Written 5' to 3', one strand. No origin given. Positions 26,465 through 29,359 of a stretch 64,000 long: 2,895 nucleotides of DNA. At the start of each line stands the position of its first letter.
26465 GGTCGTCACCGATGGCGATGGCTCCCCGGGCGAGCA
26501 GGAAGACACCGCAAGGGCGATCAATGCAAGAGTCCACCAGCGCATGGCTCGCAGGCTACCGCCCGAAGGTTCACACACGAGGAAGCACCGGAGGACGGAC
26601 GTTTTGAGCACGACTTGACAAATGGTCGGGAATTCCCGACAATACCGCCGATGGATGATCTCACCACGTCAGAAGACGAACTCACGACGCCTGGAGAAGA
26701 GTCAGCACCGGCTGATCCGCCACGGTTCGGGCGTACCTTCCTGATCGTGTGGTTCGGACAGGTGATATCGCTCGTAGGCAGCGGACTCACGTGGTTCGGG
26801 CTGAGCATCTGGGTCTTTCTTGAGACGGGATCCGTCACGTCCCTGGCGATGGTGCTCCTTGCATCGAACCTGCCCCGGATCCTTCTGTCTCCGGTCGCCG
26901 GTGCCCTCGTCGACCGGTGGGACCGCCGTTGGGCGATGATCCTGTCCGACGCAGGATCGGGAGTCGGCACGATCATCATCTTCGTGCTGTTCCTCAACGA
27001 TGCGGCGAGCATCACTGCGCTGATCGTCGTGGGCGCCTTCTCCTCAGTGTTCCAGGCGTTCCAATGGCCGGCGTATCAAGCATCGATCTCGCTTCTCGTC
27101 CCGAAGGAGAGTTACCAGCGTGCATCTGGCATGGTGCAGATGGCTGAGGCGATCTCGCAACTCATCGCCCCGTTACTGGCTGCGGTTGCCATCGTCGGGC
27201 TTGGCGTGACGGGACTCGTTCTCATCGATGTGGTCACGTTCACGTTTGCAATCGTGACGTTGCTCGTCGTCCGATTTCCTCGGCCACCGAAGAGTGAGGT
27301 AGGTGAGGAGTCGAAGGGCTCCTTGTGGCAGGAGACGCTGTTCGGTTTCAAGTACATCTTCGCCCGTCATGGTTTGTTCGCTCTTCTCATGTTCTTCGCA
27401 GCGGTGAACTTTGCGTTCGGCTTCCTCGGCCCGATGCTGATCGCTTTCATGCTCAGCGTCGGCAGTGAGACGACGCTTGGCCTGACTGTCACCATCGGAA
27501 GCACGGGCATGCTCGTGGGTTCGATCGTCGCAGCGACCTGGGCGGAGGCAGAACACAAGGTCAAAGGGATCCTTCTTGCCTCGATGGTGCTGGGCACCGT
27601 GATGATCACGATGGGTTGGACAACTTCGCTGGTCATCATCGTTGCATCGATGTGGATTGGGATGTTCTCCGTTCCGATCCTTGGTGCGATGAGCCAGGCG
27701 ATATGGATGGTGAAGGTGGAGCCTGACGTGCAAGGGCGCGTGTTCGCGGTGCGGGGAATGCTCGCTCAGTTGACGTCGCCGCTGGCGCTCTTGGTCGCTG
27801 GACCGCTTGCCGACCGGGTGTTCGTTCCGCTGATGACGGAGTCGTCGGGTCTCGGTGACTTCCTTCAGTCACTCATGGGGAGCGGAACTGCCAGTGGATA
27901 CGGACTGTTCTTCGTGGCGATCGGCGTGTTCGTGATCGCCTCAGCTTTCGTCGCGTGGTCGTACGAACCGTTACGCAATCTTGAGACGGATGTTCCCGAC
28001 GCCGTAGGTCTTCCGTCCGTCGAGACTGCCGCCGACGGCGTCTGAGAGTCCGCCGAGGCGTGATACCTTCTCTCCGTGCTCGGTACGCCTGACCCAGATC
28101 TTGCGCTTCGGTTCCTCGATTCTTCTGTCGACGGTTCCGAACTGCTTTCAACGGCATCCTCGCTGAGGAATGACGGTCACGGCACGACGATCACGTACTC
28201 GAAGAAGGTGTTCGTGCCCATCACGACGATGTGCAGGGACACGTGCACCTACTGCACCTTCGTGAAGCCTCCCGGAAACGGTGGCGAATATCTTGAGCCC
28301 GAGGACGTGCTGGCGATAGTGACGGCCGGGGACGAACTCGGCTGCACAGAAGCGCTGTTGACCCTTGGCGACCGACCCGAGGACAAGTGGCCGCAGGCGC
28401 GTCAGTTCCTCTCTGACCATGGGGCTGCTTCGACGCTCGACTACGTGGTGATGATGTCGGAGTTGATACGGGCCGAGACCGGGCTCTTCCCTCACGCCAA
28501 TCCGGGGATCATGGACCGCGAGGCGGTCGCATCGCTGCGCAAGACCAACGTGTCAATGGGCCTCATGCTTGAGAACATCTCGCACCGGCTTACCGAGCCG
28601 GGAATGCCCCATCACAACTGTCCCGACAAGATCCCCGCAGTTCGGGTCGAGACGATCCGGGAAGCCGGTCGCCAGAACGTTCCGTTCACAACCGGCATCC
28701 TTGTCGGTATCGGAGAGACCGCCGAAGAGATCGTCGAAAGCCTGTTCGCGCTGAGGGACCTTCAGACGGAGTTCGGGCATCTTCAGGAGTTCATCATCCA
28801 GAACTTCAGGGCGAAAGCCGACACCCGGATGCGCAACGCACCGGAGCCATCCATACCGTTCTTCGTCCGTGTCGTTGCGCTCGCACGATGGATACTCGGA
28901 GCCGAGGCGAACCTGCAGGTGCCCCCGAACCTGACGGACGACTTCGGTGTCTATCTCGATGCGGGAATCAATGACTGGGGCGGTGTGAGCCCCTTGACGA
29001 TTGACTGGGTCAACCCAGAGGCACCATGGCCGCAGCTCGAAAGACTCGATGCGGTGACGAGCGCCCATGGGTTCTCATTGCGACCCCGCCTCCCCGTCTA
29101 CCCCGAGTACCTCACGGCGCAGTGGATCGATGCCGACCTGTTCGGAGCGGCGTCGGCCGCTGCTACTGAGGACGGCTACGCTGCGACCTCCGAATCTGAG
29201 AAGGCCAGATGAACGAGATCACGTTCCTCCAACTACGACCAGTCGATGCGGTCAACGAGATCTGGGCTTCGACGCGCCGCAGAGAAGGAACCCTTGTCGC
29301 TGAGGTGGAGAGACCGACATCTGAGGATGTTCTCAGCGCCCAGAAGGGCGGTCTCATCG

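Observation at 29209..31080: CofH (FO synthase) carrying an unexplained ~230-aa N-terminal domain; FO-only module with an MFS transporter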

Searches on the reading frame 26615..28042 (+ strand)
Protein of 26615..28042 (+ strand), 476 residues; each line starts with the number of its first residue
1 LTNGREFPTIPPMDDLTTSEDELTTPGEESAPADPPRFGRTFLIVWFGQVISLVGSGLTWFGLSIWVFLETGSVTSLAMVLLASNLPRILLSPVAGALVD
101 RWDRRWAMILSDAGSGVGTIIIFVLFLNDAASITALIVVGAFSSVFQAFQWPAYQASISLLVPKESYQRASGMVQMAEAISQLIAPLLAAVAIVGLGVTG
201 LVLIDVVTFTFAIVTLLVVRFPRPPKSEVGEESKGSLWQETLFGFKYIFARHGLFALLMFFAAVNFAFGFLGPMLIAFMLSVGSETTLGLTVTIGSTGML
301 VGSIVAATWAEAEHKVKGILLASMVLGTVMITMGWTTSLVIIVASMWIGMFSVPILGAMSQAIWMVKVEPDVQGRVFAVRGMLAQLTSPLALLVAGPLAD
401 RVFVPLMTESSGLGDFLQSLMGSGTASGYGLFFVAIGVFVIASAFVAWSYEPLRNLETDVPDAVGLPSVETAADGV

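Call 3: search_protein_families(library=pfam, proteins=[window:26615-28042:+], max_evalue=1)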
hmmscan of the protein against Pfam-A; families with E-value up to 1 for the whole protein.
window:26615-28042:+ (476 aa): 3 families
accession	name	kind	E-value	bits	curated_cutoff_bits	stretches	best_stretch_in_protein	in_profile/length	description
PF07690.21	MFS_1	-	3.5e-33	115.4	33.4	1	45-390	1-345/347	Major Facilitator Superfamily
PF05977.19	MFS_3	-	9.8e-13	47.8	27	1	40-379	10-347/524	Transmembrane secretion effector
PF01770.24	Folate_carrier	-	5.5e-06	25.8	27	1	116-233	78-193/412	Reduced folate carrier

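Call 4: search_protein_families(library=ncbifam, proteins=[window:26615-28042:+], max_evalue=1)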
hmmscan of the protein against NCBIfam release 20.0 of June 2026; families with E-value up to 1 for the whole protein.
window:26615-28042:+ (476 aa): 13 families
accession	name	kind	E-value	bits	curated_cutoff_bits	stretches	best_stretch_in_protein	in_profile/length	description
TIGR00900.1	2A0121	subfamily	8.4e-58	196.4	319.6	1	42-402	1-363/364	H+ Antiporter protein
NF000246.1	macrolide_MefC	exception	1e-33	117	870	1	38-411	6-381/407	macrolide efflux MFS transporter Mef(C)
NF000245.1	macrolide_MefA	exception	2.2e-33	115.9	675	1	40-405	9-376/405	macrolide efflux MFS transporter Mef(A)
NF000154.1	macrolide_MefEN2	exception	5.7e-31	108.2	800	1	41-397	7-363/401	macrolide efflux MFS transporter Mef(En2)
NF000051.1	macrolide_MefB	exception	1.9e-27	96.2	800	1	40-404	9-374/409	macrolide efflux MFS transporter Mef(B)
NF007792.0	PRK10489.1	equivalog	7.3e-16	58.2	324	1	39-412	16-385/419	enterobactin transporter EntS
NF052575.1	MFS_efflux_Tap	equivalog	7.1e-15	54.9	625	1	42-401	6-370/401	multidrug efflux MFS transporter Tap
NF006386.0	PRK08633.1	equivalog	7.3e-07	27.3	1221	1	72-391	44-374/1147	acyl-[ACP]--phospholipid O-acyltransferase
TIGR00880.1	2_A_01_02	superfamily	1e-06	28.9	131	1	79-216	2-134/141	multidrug resistance protein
TIGR00881.1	2A0104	subfamily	1.1e-05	24.6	407.75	1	94-221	49-173/379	phosphoglycerate transporter protein PgtP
NF005291.0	PRK06814.1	equivalog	2e-05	22.7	1349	1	75-341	49-316/1140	acyl-[ACP]--phospholipid O-acyltransferase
NF012178.0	tet_MFS_V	exception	9e-05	21.8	640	1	74-404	42-376/409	tetracycline efflux MFS transporter Tet(V)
TIGR00806.1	rfc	equivalog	0.0021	17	227.4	1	121-224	104-205/511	reduced folate carrier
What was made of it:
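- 26615..28045 (+): MFS transporter of the DHA3/Mef/EntS-like exporter type. It is a variable neighbour, not a demonstrated part of the FO synthase unit. The true start is probably the ATG at 26651. PF07690 E = 3.5e-33; TIGR00900 at 196 bits, below its cut-off (calls 3, 4).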

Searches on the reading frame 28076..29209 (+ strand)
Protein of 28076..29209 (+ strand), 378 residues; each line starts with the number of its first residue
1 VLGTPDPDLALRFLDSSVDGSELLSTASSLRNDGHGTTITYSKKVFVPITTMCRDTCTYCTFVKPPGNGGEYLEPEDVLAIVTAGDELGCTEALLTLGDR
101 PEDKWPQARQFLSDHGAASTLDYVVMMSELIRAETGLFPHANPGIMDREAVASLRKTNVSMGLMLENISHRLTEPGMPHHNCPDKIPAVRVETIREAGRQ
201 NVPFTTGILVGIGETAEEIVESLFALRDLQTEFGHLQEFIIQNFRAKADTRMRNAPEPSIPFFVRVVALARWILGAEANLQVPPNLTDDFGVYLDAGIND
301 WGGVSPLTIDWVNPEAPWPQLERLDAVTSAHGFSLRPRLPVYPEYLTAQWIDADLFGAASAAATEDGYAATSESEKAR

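Call 3: search_protein_families(library=pfam, proteins=[window:28076-29209:+], max_evalue=1)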
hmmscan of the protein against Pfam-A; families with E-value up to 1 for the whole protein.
window:28076-29209:+ (378 aa): 1 family
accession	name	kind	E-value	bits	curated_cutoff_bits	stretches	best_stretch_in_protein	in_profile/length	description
PF04055.27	Radical_SAM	-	5.3e-13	49.9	29.5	1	47-223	1-163/166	Radical SAM superfamily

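Call 4: search_protein_families(library=ncbifam, proteins=[window:28076-29209:+], max_evalue=1)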
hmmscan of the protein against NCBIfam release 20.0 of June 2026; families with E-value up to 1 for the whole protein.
window:28076-29209:+ (378 aa): 28 families (the best 25 are shown)
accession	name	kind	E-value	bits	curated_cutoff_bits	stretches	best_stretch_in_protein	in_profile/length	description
NF006687.0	PRK09234.1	equivalog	5e-145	484.8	1018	1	21-373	48-412/849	bifunctional FO biosynthesis protein CofGH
TIGR03550.1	F420_cofG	equivalog_domain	1.7e-132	441.5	213.35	1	40-355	1-317/322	7,8-didemethyl-8-hydroxy-5-deazariboflavin synthase CofG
NF004884.0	PRK06245.1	equivalog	8.2e-121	403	209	1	35-365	7-334/340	7,8-didemethyl-8-hydroxy-5-deazariboflavin synthase subunit CofG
TIGR03551.1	F420_cofH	equivalog_domain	3.4e-19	68.9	374.1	2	10-101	6-98/345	5-amino-6-(D-ribitylamino)uracil--L-tyrosine 4-hydroxyphenyl transferase CofH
TIGR03699.1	menaquin_MqnC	equivalog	3.9e-19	68.7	428.1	2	191-304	184-300/342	cyclic dehypoxanthinyl futalosine synthase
NF005609.0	PRK07360.1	equivalog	7.2e-18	64.5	426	2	20-102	38-121/374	7,8-didemethyl-8-hydroxy-5-deazariboflavin synthase subunit CofH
TIGR00423.1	TIGR00423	subfamily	3.2e-14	52.9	260.25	2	182-282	138-242/310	CofH family radical SAM protein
TIGR03700.1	mena_SCO4494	equivalog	6.2e-12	45.1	434.55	2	17-108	22-114/351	aminofutalosine synthase MqnE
TIGR00433.2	bioB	equivalog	1.6e-11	44.1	225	1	119-274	106-251/307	biotin synthase BioB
TIGR03957.1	rSAM_HmdB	equivalog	8.5e-09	35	320.9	1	146-274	130-250/317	5,10-methenyltetrahydromethanopterin hydrogenase cofactor biosynthesis protein HmdB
NF004580.0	PRK05926.1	equivalog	1.1e-08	34.8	583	1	9-83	34-109/370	hypothetical protein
TIGR03910.1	pyrrolys_PylB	equivalog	2.6e-08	33.1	348.2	1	20-243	35-242/347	methylornithine synthase PylB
NF006277.0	PRK08445.1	equivalog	2.6e-06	26.5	576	1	191-282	185-279/348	dehypoxanthine futalosine cyclase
TIGR03956.1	rSAM_HydE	equivalog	9.3e-05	21.8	254.6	1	23-98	31-105/340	[FeFe] hydrogenase H-cluster radical SAM maturase HydE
NF006276.0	PRK08444.1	equivalog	0.00067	18.8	560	1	22-92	28-99/353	aminofutalosine synthase MqnE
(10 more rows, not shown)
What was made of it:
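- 28076..29212 (+): cofG, the FO synthase radical-SAM subunit (378 aa). TIGR03550 at 441.5 bits against a 213 cut-off (call 4).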
